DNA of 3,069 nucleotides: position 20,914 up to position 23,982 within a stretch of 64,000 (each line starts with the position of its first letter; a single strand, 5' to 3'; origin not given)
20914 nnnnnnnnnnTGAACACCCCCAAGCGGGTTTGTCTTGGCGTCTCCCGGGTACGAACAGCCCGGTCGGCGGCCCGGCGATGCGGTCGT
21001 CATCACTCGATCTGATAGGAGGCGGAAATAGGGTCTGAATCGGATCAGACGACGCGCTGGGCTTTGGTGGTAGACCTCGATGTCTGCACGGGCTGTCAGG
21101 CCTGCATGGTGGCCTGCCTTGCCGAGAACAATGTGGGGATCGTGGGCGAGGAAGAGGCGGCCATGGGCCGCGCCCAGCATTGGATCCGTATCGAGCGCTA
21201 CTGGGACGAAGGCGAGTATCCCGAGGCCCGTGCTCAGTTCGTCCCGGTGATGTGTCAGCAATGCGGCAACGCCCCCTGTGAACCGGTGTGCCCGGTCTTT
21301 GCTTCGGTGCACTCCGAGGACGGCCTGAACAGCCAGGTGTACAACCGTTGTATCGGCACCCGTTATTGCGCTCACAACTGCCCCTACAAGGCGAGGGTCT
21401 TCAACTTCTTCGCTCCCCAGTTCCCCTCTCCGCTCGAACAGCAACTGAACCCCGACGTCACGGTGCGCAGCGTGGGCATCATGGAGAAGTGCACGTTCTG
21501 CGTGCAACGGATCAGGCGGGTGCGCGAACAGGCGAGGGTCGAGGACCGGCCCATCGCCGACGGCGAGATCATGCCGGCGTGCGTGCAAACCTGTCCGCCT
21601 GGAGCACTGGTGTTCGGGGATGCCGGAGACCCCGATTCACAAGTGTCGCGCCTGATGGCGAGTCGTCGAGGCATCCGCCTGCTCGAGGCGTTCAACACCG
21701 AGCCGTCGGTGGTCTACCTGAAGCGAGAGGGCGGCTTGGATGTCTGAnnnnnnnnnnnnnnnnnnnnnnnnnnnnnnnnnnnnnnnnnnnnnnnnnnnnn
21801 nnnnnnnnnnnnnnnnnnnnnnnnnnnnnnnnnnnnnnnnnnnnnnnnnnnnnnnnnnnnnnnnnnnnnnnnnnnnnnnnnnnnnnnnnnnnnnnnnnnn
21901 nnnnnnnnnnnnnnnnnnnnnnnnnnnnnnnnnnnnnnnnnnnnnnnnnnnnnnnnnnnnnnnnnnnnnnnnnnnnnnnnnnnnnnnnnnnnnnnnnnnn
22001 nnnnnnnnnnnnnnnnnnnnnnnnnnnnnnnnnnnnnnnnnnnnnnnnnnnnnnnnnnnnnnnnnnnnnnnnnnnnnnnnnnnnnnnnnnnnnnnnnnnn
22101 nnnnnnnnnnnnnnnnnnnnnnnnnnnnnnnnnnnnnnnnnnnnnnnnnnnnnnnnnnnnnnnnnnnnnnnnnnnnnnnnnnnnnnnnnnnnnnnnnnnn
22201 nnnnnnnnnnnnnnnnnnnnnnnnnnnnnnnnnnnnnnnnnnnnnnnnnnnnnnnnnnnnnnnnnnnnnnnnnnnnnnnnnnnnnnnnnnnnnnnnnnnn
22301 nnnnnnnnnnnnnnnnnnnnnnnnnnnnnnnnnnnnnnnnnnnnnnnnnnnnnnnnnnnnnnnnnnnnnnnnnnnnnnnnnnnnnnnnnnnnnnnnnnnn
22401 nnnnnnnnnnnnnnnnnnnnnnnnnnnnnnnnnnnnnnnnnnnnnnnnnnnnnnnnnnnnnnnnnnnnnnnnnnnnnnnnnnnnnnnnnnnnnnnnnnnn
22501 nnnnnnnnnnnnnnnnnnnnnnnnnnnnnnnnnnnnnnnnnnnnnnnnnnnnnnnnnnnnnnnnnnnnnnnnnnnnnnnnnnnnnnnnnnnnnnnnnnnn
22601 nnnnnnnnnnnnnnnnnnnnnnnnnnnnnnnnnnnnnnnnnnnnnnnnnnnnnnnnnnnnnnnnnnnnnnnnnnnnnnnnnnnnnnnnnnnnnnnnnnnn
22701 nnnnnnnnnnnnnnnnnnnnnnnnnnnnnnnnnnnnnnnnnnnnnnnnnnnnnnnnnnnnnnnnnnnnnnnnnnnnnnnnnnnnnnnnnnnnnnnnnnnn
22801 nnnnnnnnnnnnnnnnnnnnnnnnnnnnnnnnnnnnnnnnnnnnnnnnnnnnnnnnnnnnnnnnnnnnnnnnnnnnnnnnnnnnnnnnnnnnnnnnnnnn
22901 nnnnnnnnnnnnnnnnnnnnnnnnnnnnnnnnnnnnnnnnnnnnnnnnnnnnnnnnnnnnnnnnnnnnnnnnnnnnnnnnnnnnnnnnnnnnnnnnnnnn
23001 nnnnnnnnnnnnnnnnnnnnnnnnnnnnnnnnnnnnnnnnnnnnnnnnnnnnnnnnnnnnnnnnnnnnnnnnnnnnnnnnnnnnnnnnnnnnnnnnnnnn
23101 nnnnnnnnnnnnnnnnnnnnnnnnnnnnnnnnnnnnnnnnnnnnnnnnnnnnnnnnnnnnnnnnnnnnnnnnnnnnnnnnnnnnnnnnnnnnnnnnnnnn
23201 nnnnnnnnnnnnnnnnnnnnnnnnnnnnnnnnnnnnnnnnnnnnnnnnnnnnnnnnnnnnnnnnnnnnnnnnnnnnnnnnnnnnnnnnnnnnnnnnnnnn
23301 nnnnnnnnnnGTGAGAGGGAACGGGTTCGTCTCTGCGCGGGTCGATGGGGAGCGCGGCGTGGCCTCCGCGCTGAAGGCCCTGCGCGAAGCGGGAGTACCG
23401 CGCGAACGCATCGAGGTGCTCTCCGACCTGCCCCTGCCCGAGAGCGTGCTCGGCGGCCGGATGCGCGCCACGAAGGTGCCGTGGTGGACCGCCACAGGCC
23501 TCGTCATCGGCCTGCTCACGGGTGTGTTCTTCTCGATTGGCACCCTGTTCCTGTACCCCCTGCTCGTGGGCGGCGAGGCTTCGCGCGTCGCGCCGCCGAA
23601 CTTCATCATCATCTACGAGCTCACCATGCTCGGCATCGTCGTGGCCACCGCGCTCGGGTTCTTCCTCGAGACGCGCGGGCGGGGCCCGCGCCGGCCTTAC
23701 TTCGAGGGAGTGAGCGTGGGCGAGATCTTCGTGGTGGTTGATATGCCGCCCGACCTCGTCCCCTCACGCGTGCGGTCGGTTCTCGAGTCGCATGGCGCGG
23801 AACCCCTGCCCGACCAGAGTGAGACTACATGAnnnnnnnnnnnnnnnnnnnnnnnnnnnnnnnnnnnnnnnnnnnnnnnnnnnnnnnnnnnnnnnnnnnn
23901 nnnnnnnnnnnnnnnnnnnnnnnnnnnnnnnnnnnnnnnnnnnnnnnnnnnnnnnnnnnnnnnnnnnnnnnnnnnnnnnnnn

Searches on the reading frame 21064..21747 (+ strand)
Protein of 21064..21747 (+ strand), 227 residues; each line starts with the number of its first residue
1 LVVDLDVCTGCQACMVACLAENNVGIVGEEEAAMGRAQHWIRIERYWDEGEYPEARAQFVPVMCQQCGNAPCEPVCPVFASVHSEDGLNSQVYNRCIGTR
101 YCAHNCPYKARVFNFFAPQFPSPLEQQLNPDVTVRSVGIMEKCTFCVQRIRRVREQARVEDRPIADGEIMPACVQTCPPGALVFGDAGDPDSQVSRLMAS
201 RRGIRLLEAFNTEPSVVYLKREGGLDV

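Call 16: search_protein_families(library=pfam, proteins=[window:21064-21747:+], max_evalue=0.00001)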
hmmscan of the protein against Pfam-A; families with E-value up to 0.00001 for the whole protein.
window:21064-21747:+ (227 aa): 3 families
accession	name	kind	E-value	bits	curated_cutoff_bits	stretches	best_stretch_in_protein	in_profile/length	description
PF12838.12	Fer4_7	-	3.1e-13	50.4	27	1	8-78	2-50/52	4Fe-4S dicluster domain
PF13247.11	Fer4_11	-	1e-07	32.5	26.2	0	57-112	3-60/100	4Fe-4S dicluster domain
PF13187.11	Fer4_9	-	2.4e-07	31.1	27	0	8-77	2-48/52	4Fe-4S dicluster domain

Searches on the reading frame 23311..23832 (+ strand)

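Call 16: search_protein_families(library=pfam, proteins=[window:23311-23832:+], max_evalue=0.00001)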
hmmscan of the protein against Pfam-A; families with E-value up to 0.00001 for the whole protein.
window:23311-23832:+ (173 aa): 1 family
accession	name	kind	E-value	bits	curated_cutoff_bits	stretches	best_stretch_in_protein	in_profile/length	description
PF11821.13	ActD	-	1.6e-19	70.6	25.7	1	12-164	8-166/170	Alternative complex III, ActD subunit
